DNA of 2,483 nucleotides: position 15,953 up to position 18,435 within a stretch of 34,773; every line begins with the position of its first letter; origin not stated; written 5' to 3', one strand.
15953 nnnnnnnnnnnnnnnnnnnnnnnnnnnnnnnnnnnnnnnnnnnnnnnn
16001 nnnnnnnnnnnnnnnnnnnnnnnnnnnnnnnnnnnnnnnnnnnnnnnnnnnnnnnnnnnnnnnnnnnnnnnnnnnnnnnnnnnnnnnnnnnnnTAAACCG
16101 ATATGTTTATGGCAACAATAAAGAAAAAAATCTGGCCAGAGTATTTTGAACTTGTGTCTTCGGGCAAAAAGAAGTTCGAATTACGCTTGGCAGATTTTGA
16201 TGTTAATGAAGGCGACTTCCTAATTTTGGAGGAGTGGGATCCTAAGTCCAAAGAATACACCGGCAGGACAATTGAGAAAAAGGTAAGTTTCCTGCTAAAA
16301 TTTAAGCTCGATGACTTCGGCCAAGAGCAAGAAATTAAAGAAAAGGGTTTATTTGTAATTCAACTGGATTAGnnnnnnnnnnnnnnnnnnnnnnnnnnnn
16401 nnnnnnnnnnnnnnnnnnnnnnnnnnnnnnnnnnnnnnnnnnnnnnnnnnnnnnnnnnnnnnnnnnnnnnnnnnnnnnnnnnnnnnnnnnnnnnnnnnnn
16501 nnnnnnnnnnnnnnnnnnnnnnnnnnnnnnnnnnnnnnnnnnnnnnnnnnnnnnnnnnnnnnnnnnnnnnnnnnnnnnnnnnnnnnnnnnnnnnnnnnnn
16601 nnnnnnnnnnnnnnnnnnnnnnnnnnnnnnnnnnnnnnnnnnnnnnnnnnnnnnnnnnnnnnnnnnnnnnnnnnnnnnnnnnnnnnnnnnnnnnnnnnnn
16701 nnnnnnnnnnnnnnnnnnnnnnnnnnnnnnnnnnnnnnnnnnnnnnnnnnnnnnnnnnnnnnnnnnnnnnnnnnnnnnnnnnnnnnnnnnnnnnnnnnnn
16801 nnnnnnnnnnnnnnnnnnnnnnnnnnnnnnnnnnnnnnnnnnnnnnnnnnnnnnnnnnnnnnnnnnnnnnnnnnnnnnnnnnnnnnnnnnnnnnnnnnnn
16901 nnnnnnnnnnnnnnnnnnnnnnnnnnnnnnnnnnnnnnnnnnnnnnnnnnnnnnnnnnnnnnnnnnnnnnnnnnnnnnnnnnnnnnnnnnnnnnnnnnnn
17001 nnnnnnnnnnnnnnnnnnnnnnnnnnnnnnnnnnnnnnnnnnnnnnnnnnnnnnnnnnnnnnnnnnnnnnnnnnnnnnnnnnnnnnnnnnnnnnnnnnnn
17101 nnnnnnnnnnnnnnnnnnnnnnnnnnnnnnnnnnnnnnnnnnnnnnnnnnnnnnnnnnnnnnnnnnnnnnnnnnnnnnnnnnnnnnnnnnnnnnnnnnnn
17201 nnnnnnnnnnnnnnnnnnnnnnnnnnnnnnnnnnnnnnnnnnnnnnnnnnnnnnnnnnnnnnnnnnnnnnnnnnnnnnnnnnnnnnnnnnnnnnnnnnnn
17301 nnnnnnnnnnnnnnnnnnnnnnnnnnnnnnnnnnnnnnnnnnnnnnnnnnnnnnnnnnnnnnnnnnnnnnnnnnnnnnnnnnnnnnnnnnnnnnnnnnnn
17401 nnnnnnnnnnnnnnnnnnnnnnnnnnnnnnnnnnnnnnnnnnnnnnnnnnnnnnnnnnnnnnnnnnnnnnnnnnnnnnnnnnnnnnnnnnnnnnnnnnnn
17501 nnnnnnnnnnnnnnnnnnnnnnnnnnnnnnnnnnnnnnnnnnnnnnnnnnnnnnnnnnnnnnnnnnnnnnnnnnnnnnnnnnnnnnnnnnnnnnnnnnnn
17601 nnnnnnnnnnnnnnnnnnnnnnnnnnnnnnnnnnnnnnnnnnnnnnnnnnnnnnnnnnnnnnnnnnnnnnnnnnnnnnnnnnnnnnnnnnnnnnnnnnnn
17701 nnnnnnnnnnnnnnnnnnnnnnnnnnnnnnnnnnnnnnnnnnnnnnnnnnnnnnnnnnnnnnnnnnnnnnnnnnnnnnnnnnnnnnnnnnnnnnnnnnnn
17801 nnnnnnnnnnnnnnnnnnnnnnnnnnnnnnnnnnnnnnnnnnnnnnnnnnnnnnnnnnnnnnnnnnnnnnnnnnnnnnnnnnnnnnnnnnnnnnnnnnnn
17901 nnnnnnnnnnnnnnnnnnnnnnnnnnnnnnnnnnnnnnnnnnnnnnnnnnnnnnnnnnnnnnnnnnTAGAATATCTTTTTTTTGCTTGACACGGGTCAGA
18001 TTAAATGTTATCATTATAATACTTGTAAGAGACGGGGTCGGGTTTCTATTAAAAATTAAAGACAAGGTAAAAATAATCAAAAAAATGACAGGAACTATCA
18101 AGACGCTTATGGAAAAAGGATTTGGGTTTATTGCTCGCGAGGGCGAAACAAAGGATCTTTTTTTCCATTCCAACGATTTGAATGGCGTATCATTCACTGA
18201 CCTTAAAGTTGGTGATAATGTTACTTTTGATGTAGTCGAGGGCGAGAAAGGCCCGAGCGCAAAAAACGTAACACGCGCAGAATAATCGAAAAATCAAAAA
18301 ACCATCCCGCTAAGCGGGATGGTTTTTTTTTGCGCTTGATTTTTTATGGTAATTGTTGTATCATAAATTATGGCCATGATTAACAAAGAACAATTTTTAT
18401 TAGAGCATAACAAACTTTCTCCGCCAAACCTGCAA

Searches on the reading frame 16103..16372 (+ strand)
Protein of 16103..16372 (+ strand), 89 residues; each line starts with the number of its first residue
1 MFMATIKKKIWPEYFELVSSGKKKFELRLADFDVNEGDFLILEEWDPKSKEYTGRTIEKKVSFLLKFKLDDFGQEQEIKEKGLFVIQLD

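Call 24: search_protein_families(library=pfam, proteins=[window:16103-16372:+], max_evalue=0.01)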
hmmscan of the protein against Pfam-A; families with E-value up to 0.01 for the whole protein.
window:16103-16372:+ (89 aa): 2 families
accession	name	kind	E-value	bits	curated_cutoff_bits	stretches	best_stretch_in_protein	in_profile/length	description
PF12961.13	DUF3850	-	4.7e-19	68.8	22.9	1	5-66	1-62/77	Domain of unknown function (DUF3850)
PF04266.20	ASCH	-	2.1e-06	28.8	21.2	1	10-80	3-69/103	ASCH domain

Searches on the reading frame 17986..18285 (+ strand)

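Call 24: search_protein_families(library=pfam, proteins=[window:17986-18285:+], max_evalue=0.01)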
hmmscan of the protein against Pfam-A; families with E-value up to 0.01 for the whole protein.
window:17986-18285:+ (99 aa): 2 families
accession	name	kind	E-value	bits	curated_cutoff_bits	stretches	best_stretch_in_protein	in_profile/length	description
PF00313.28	CSD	-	2.1e-21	76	27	1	34-97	1-65/66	'Cold-shock' DNA-binding domain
PF08206.17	OB_RNB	-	0.00079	19.5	24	1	42-68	6-32/58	Ribonuclease B OB domain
